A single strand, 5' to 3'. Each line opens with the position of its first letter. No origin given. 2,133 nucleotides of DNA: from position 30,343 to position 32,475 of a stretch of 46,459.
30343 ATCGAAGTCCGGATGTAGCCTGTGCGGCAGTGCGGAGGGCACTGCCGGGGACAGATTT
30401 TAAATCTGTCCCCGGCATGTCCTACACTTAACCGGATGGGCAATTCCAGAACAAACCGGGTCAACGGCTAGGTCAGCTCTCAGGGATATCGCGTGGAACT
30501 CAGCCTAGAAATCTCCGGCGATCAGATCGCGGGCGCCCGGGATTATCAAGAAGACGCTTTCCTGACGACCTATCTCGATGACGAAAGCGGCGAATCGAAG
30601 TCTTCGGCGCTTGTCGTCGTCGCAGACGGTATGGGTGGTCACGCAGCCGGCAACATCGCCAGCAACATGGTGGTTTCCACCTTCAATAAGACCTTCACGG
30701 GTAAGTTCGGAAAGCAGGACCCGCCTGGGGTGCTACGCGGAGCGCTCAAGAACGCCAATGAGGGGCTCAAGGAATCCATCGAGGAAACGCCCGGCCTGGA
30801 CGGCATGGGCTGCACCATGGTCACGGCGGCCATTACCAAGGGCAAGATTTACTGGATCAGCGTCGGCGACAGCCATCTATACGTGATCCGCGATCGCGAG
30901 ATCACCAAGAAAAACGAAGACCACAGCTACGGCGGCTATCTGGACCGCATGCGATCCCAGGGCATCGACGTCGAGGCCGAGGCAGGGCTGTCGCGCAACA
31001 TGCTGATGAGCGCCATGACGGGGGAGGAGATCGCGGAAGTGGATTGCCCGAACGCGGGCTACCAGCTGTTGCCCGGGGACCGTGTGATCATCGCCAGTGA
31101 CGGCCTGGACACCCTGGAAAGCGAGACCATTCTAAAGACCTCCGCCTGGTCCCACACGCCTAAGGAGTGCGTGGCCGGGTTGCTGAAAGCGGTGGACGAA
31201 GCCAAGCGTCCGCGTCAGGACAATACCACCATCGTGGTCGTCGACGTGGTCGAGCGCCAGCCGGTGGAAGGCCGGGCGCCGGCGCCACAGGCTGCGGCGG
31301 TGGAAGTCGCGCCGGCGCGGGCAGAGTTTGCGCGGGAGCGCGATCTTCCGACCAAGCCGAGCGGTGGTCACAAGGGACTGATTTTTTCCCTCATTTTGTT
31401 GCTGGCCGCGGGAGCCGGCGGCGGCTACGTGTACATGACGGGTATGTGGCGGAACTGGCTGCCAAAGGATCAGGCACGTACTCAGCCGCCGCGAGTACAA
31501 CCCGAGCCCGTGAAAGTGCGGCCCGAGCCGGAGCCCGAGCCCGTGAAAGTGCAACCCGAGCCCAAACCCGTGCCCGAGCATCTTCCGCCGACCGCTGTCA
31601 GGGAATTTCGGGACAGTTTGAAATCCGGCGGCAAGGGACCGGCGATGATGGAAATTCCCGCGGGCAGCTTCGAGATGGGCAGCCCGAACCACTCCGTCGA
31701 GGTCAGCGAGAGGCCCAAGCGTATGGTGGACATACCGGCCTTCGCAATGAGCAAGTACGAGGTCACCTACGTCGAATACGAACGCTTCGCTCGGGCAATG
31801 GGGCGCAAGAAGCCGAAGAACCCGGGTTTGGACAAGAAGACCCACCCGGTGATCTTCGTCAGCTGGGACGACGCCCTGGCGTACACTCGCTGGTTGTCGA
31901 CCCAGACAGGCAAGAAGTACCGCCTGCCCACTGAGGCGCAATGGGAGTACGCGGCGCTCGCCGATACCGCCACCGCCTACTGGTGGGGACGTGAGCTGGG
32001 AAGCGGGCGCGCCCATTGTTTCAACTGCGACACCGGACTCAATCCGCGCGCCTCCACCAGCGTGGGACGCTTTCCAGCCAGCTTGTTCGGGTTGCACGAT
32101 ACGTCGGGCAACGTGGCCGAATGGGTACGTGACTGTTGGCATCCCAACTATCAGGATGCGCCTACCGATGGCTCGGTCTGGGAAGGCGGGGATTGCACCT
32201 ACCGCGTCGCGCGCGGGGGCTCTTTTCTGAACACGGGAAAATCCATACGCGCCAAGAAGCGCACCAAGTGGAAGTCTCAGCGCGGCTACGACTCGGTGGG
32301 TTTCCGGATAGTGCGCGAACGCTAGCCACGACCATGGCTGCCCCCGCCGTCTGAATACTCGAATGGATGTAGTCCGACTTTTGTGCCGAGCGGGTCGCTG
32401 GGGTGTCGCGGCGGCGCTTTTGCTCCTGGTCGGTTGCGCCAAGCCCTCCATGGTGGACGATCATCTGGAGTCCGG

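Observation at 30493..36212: Kinase/phosphatase pair with unusual sensor fusions converging on a lipoprotein, membrane-GNAT and GT2 cassette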

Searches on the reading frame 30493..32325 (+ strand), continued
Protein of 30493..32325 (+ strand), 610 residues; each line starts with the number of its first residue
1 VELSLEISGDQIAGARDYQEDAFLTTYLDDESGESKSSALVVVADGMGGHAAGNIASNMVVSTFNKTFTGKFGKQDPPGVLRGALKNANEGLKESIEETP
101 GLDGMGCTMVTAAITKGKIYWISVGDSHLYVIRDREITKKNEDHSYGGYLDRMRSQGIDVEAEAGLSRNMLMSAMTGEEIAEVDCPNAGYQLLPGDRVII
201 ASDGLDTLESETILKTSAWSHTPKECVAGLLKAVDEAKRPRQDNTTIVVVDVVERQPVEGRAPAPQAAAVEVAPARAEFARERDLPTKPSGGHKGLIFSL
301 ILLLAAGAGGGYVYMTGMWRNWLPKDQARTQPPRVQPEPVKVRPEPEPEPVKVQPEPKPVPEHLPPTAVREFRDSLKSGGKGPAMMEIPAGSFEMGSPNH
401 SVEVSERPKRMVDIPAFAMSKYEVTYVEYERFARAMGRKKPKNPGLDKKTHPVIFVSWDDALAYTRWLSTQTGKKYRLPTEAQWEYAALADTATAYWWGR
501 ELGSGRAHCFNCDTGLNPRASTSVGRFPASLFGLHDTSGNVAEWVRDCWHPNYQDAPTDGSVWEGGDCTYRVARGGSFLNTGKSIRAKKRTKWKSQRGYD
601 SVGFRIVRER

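Call 18: find_related_loci(query=A1, collection=genome_contigs, flank=10000)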
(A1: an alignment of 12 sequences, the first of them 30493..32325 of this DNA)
Query A1 (610 aa) in genome_contigs; peptide patterns used: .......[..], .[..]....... (x = any residue, [..] = any of these).
365 stretches matched a pattern; 338 encode a relative of the query (tblastn E <= 1e-3); the best 80 are kept; 80 distinct loci.
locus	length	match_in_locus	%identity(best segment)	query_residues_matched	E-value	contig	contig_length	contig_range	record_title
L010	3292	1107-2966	83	1-609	0e+0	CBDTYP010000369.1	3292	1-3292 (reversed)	MAG TPA_asm: uncultured Gammaproteobacteria bacterium isolate ERR2431961_metabat2_14 genome assembly, contig: ERZ2388016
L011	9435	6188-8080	79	1-609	0e+0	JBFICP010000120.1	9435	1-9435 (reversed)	MAG: Gammaproteobacteria bacterium isolate Mix_sand11.2021.09.D.12 k141_1670129_length_9435_cov_23.5409, whole genome sh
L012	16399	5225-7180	55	1-609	0e+0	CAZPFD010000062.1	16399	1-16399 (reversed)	MAG TPA_asm: uncultured Ectothiorhodospiraceae bacterium isolate SRP304980_co2_290 genome assembly, contig: NODE_2046_le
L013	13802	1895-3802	54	1-609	0e+0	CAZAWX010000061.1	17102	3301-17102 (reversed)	MAG TPA_asm: uncultured Ectothiorhodospiraceae bacterium isolate binchicken_co275_208 genome assembly, contig: NODE_4568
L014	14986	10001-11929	56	1-609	0e+0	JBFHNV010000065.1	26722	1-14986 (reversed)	MAG: Gammaproteobacteria bacterium isolate Mix_sand08.2021.06.D.37 k141_837278_length_26722_cov_12.0468, whole genome sh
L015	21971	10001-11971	51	1-609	0e+0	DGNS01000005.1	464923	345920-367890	MAG TPA_asm: Thiotrichaceae bacterium UBA4486 UBA4486_contig_37, whole genome shotgun sequence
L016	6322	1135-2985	50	1-609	0e+0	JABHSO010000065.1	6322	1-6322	MAG: Gammaproteobacteria bacterium isolate SI039_bin4 k141_667644, whole genome shotgun sequence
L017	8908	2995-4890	49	1-608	0e+0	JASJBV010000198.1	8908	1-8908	MAG: Gammaproteobacteria bacterium isolate MO_103.B18 MO_103.c_3616, whole genome shotgun sequence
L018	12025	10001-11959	50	1-609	0e+0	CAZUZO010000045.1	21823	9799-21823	MAG TPA_asm: uncultured Thiotrichales bacterium isolate SRP072547_co1_415 genome assembly, contig: NODE_3561_length_2182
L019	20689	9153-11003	51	1-609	0e+0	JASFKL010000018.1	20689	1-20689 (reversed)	MAG: Gammaproteobacteria bacterium isolate D0817M02metaG_Bin_16 D0817M02metaG_FD_scaffold_602_c1, whole genome shotgun s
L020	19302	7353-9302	48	1-609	0e+0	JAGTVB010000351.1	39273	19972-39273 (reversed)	MAG: Gammaproteobacteria bacterium isolate SH-MAG129 SH-MAG129_contig_000351, whole genome shotgun sequence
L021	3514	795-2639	51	3-609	0e+0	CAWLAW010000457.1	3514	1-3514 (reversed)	MAG: Gammaproteobacteria bacterium isolate CB4_SCM.67 genome assembly, contig: Ga0302127_10024334, whole genome shotgun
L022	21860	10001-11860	51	1-609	0e+0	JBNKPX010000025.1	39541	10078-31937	MAG: Gammaproteobacteria bacterium isolate G1.bin.3.strict NODE_25_length_39541_cov_10.664859, whole genome shotgun sequ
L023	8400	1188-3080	49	1-609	0e+0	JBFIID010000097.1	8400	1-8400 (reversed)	MAG: Gammaproteobacteria bacterium isolate Mix_sand11.2021.09.Z.40 k141_2519711_length_8400_cov_15.1444, whole genome sh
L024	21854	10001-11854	50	1-609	0e+0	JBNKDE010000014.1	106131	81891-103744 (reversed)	MAG: Gammaproteobacteria bacterium isolate F1.bin.8.strict NODE_14_length_106131_cov_13.817338, whole genome shotgun seq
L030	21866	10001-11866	50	1-609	0e+0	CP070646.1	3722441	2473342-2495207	MAG: Gammaproteobacteria bacterium isolate bin89 chromosome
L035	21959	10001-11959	48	1-609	0e+0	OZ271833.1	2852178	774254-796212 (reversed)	MAG: Gammaproteobacteria bacterium isolate 2a44d175-53db-4dc9-9779-4eb4755af345 genome assembly, chromosome: 1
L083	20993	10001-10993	89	1-331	0e+0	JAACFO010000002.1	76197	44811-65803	MAG: Gammaproteobacteria bacterium isolate bin.98 scaffold_29, whole genome shotgun sequence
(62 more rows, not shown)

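Call 23: search_protein_families(library=pfam, proteins=[L030:6110-7108:-, L030:7105-7776:-, L030:8394-9398:-, L030:9467-9892:+, L030:11916-12593:+, L030:12523-13023:+, L030:13154-13660:+, L030:13599-14318:+, L030:14845-15384:-, L030:15481-16737:-], max_evalue=0.001)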
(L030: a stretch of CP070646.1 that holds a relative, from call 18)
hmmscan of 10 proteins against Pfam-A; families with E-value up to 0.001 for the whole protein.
L030:6110-7108:- (332 aa): 1 family
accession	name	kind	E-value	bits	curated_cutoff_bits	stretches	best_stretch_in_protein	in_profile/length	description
PF01180.27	DHO_dh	-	3.2e-73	246.9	27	1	43-332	4-287/291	Dihydroorotate dehydrogenase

L030:7105-7776:- (223 aa): 1 family
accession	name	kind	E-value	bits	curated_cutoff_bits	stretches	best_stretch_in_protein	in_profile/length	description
PF09837.15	DUF2064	-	2e-26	92.6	25.8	1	72-177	10-120/120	Uncharacterized protein conserved in bacteria (DUF2064)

L030:8394-9398:- (334 aa): 2 families
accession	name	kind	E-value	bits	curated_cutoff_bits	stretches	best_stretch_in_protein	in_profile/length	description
PF12345.13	DUF3641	-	9.9e-55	184.7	24.9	1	195-332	1-134/134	Protein of unknown function (DUF3641)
PF04055.27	Radical_SAM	-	2.3e-10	41.3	29.5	1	40-177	2-143/166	Radical SAM superfamily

L030:9467-9892:+ (141 aa): 2 families
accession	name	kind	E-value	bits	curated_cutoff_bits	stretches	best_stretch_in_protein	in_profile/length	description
PF00293.34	NUDIX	-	4.5e-20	72.5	21.1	1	4-114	5-118/134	NUDIX domain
PF14815.12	NUDIX_4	-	0.00011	22.4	35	1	5-81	2-75/113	NUDIX domain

L030:11916-12593:+ (225 aa): 4 families
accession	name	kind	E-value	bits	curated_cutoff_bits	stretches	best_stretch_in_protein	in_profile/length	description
PF00702.32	Hydrolase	-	6.1e-13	50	26.4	1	7-181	1-189/191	haloacid dehalogenase-like hydrolase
PF13419.12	HAD_2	-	9.6e-13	49.1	23.8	1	10-186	1-175/178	Haloacid dehalogenase-like hydrolase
PF12710.13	HAD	-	1e-05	26.5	27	1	10-131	1-130/189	haloacid dehalogenase-like hydrolase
PF03031.24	NIF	-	1.2e-05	25.5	21.8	1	77-184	27-129/160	NLI interacting factor-like phosphatase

L030:12523-13023:+ (166 aa): 1 family
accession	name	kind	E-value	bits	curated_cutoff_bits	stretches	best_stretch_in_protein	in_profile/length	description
PF04828.22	GFA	-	2e-23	83.1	24.3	1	27-137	1-114/115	Glutathione-dependent formaldehyde-activating enzyme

L030:13154-13660:+ (168 aa): 1 family
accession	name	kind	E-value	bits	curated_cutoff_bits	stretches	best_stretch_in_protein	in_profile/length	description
PF01638.23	HxlR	-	5.2e-23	81.1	20.8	1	20-105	1-87/91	HxlR-like helix-turn-helix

L030:13599-14318:+ (239 aa): 1 family
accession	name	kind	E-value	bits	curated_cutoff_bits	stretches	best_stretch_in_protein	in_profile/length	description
PF00990.26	GGDEF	-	5.2e-41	140.5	23.8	1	54-210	2-160/161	Diguanylate cyclase, GGDEF domain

L030:14845-15384:- (179 aa): 1 family
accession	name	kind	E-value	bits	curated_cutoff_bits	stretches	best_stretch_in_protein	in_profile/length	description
PF00719.24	Pyrophosphatase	-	9.8e-57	191.5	23.5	1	18-174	1-153/153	Inorganic pyrophosphatase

L030:15481-16737:- (418 aa): 1 family
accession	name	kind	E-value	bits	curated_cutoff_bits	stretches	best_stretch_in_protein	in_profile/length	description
PF00365.25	PFK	-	1.9e-46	159.1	30.9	1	9-290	5-275/277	Phosphofructokinase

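Call 24: search_protein_families(library=pfam, proteins=[L035:3625-4248:-, L035:4267-4716:-, L035:4720-5889:-, L035:5897-9772:-, L035:12213-12746:+, L035:12752-13990:-, L035:14037-14516:+, L035:14594-15616:+, L035:15618-16469:+, L035:16739-17344:+], max_evalue=0.001)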
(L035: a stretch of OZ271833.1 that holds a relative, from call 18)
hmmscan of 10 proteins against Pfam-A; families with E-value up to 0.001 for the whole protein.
L035:3625-4248:- (207 aa): 2 families
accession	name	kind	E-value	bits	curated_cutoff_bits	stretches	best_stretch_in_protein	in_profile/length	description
PF00355.32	Rieske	-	2.1e-09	37.6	20.3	1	111-185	2-77/88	Rieske [2Fe-2S] domain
PF02627.25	CMD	-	2.7e-07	30.9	23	1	25-93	16-83/84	Carboxymuconolactone decarboxylase family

L035:4267-4716:- (149 aa): 0 families

L035:4720-5889:- (389 aa): 1 family
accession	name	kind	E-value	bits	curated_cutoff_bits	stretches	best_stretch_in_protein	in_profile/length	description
PF00999.27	Na_H_Exchanger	-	6.7e-50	170.4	26.2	1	19-371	6-368/375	Sodium/hydrogen exchanger, transmembrane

L035:5897-9772:- (1291 aa): 8 families
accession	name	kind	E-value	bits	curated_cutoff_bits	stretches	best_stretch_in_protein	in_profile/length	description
PF11898.13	DUF3418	-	5.2e-172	574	25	1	703-1283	3-580/582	Domain of unknown function (DUF3418)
PF07717.22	OB_NTP_bind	-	6.3e-14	52.4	29.5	1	613-687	2-82/83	Oligonucleotide/oligosaccharide-binding (OB)-fold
PF21010.2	HA2_C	-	7.5e-11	42.8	21.3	1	489-545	1-74/77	Helicase associated domain (HA2), ratchet-like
PF00271.37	Helicase_C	-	1.1e-10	42.2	23.5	1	281-398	11-109/110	Helicase conserved C-terminal domain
PF00270.35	DEAD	-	1.4e-10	41.6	26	1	84-229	9-161/167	DEAD/DEAH box helicase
PF04408.29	HA2_N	-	1.5e-05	25.4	21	1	461-488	2-29/29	Helicase associated domain (HA2), winged-helix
PF13401.12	AAA_22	-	0.0002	22.1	27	1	89-221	5-118/130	AAA domain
PF13245.12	AAA_19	-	0.0003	21.4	25.1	0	82-199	4-103/134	AAA domain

L035:12213-12746:+ (177 aa): 0 families

L035:12752-13990:- (412 aa): 2 families
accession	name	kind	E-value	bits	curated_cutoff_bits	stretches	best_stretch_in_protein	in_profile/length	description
PF07690.21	MFS_1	-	2.3e-30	106.1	33.4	2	20-366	2-344/347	Major Facilitator Superfamily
PF13000.13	Acatn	-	8.9e-13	48.1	23.7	1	20-168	6-177/546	Acetyl-coenzyme A transporter 1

L035:14037-14516:+ (159 aa): 1 family
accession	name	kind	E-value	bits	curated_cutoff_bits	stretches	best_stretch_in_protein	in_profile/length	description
PF01928.26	CYTH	-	6.6e-18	65.6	23.2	1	2-141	1-165/179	CYTH domain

L035:14594-15616:+ (340 aa): 3 families
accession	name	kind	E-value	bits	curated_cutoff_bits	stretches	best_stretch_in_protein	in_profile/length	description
PF06463.18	Mob_synth_C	-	1e-39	135.9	37.4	1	194-322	1-127/128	Molybdenum Cofactor Synthesis C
PF04055.27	Radical_SAM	-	6.3e-34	118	29.5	1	28-189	1-166/166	Radical SAM superfamily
PF13353.11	Fer4_12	-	4.8e-07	30.6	22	1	32-133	13-114/137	4Fe-4S single cluster domain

L035:15618-16469:+ (283 aa): 1 family
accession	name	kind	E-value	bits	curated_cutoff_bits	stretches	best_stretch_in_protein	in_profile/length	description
PF02634.21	FdhD-NarQ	-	9.8e-74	248.5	27.2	1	36-267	2-236/237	FdhD/NarQ family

L035:16739-17344:+ (201 aa): 1 family
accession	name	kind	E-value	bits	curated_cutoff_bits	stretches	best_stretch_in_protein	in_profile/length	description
PF12804.13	NTP_transf_3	-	9.8e-39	133.5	27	1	11-166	1-157/160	MobA-like NTP transferase domain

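Call 35: search_protein_families(library=pfam, proteins=[L008:12070-13197:+, L007:11977-13113:+, L005:11961-12455:+], max_evalue=0.01)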
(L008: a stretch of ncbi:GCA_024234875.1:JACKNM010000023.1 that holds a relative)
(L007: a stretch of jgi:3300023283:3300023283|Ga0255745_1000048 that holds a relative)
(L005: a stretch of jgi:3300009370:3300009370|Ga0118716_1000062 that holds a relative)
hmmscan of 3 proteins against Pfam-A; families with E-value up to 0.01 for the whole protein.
L008:12070-13197:+ (375 aa): 0 families

L007:11977-13113:+ (378 aa): 3 families
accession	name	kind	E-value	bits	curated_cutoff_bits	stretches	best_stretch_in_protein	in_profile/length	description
PF04389.22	Peptidase_M28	-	1.2e-24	87.5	21.3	1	144-361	1-190/193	Peptidase family M28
PF01546.33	Peptidase_M20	-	0.0016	18.8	24.6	1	171-231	30-86/206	Peptidase family M20/M25/M40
PF16254.10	DUF4910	-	0.002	17.5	26.6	0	323-364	200-241/247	Domain of unknown function (DUF4910)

L005:11961-12455:+ (164 aa): 0 families

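Call 54: search_protein_families(library=padloc, proteins=[window:30493-32325:+], max_evalue=0.001)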
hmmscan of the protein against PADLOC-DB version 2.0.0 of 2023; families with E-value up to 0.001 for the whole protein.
window:30493-32325:+ (610 aa): 0 families

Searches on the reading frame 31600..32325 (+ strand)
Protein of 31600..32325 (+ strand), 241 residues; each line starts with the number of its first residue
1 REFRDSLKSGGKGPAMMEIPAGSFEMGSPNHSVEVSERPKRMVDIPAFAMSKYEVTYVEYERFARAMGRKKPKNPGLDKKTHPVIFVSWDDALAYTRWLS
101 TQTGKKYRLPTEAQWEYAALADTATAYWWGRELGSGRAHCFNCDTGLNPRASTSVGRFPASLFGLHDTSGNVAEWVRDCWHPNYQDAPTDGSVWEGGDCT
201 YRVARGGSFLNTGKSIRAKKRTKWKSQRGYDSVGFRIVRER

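Call 44: search_solved_structures(query=window:31600-32325:+, max_evalue=0.001, show_alignments=2)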
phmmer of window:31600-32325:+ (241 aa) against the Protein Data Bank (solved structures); distinct sequences matched with E-value up to 0.001: 29.
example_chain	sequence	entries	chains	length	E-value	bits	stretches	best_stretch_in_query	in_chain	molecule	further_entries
5hha_A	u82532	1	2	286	5.1e-33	117.8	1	13-240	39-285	PvdO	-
7spq_A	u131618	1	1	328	1.6e-28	103.1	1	36-238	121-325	Serine/threonine kinase ToxD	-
31dc_A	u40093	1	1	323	2.8e-20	76.1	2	72-232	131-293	Formylglycine-generating enzyme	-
1y1e_X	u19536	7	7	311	5.5e-20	75.1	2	72-232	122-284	C-alpha-formyglycine-generating enzyme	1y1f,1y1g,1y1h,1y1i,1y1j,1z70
5ssy_A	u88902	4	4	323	6.5e-20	74.9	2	72-232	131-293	Formylglycine-generating enzyme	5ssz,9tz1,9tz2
2aft_X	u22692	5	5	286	9.7e-20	74.3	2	72-232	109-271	Sulfatase modifying factor 1 | Sulfatase-modifying factor 1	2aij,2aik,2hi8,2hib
2afy_X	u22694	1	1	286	1.3e-19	73.9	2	72-232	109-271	Sulfatase modifying factor 1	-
5ssx_A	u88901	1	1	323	1.3e-19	73.9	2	72-232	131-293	Formylglycine-generating enzyme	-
2aii_X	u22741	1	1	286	2.3e-19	73.1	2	72-232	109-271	Sulfatase modifying factor 1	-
8aru_A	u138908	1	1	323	4e-19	72.3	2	72-232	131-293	Formylglycine-generating enzyme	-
6s07_A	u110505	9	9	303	4.9e-19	72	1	70-211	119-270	Formylglycine-generating enzyme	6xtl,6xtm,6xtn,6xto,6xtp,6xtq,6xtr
5nxl_A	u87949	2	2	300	5e-19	72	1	70-211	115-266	Non-specific serine/threonine protein kinase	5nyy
2q17_A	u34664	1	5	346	1.4e-15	60.7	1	79-213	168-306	formylglycine generating enzyme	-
6muj_A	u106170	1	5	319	1.4e-15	60.6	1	79-213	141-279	Formylglycine-generating enzyme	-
9p6h_B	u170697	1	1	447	2.7e-15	59.8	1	74-239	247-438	Lipoprotein, putative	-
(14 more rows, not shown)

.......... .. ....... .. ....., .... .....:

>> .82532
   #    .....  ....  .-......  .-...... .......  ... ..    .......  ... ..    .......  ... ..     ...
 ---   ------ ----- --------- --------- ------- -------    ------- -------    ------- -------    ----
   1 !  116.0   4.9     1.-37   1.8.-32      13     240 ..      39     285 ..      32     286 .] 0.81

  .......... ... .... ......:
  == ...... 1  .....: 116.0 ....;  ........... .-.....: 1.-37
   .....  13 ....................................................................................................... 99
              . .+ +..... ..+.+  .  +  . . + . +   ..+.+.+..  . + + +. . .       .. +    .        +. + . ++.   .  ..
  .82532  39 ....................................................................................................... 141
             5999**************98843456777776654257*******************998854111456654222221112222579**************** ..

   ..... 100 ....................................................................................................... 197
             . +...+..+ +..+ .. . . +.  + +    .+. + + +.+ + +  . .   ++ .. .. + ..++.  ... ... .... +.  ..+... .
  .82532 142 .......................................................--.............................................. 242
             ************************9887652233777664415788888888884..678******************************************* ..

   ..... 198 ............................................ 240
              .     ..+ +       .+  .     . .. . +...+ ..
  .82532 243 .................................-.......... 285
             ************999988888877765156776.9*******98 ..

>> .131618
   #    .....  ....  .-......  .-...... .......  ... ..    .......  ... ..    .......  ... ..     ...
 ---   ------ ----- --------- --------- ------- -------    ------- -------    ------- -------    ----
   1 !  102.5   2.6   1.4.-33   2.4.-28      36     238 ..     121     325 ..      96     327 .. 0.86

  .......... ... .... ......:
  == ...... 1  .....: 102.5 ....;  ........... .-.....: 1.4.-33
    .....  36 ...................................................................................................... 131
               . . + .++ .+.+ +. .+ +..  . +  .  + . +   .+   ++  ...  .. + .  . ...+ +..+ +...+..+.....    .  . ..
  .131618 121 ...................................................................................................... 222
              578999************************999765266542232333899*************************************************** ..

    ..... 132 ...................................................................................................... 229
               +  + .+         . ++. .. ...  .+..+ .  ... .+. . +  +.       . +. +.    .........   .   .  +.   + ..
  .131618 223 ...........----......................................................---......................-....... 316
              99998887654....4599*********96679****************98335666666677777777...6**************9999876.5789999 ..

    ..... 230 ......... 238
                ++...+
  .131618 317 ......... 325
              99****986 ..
